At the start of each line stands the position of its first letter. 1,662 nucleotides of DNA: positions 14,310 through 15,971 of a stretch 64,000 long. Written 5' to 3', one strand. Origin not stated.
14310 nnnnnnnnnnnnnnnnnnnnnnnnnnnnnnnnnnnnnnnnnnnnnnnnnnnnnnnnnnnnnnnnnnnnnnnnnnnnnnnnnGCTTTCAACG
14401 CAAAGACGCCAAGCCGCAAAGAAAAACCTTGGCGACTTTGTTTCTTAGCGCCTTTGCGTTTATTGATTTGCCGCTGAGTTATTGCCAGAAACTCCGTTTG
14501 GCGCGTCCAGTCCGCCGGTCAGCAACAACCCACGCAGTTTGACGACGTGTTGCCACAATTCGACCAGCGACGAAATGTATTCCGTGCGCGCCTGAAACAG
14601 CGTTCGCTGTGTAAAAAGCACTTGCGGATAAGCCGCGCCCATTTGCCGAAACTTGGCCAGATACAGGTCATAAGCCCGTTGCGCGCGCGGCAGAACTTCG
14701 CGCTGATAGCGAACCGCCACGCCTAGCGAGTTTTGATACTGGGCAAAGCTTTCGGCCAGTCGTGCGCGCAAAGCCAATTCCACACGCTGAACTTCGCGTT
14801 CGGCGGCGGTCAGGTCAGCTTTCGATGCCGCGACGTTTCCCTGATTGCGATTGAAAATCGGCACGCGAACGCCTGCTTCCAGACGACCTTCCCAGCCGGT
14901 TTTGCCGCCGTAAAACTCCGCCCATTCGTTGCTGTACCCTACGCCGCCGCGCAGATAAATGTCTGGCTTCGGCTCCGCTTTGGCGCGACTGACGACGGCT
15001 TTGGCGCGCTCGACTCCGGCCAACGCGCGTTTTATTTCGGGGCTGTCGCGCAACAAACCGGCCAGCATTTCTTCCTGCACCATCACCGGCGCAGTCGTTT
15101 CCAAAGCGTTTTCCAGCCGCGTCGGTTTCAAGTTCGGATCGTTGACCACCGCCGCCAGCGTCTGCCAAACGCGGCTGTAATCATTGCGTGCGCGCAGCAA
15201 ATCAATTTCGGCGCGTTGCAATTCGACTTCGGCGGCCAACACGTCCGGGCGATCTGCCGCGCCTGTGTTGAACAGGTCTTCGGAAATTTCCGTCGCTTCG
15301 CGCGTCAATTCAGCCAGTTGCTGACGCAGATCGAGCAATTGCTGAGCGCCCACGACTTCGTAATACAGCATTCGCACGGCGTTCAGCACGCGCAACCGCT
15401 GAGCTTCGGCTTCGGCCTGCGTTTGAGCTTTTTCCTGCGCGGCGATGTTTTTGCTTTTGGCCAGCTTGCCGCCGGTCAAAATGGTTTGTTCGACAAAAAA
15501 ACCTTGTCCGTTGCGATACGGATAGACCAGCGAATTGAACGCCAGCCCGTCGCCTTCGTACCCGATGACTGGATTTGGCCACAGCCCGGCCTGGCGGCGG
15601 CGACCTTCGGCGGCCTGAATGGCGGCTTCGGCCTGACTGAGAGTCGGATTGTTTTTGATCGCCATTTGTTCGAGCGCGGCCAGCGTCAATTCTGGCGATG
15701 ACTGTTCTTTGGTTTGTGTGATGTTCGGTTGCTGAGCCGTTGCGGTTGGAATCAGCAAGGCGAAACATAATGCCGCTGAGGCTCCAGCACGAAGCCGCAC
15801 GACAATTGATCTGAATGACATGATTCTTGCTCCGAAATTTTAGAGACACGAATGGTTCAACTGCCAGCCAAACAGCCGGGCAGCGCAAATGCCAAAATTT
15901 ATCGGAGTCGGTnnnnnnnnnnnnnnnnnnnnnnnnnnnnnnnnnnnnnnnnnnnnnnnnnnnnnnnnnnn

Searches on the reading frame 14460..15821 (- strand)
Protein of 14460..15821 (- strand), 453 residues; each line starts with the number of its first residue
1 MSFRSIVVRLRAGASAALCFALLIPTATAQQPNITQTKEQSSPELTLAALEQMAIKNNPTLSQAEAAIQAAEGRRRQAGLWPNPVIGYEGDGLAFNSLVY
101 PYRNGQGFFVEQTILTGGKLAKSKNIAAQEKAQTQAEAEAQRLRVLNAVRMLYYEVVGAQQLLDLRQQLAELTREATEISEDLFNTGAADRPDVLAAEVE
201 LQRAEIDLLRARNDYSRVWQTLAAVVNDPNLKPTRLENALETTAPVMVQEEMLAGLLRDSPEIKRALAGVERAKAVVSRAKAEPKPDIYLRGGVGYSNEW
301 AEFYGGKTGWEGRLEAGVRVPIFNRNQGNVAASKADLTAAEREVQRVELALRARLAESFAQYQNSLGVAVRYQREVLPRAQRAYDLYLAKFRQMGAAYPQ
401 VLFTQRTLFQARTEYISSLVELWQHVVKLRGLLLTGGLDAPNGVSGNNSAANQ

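Call 3: search_protein_families(library=pfam, proteins=[window:14460-15821:-], max_evalue=0.01)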
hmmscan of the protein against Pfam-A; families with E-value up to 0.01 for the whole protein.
window:14460-15821:- (453 aa): 1 family
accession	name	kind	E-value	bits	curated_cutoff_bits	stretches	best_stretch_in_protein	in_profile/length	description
PF02321.23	OEP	-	1.3e-47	162.4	22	2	47-224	1-184/187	Outer membrane efflux protein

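Call 4: search_protein_families(library=ncbifam, proteins=[window:14460-15821:-], max_evalue=0.01)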
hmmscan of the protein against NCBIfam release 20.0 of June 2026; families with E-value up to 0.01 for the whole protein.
window:14460-15821:- (453 aa): 7 families
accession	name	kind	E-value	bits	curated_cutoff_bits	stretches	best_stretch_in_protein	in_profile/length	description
TIGR01844.1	type_I_sec_TolC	subfamily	8.3e-29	100.8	225.15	1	45-430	3-394/414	TolC family outer membrane protein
NF045679.1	DiMtlExpIhpA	equivalog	2.9e-19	69.1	650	1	36-431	22-410/424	divalent metal ion exporter subunit IhpA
TIGR01845.1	outer_NodT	subfamily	2.1e-17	63.1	210.05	1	46-429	58-453/460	efflux transporter outer membrane subunit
NF033143.1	efflux_OM_AdeK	equivalog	3.8e-10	39.1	900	1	52-413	69-438/480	multidrug efflux RND transporter AdeIJK outer membrane channel subunit AdeK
NF033142.1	efflux_OM_AdeC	exception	9.6e-09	34.4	975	1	118-415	141-440/465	multidrug efflux RND transporter AdeABC outer membrane channel subunit AdeC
NF047721.1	ToxDrgExpTdeA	equivalog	0.00029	19.9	550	1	114-234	130-247/455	toxin/drug exporter TdeA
NF052390.1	efflux_OMP_AbuO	equivalog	0.0022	16.7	700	0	107-217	311-421/447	multidrug efflux outer membrane protein AbuO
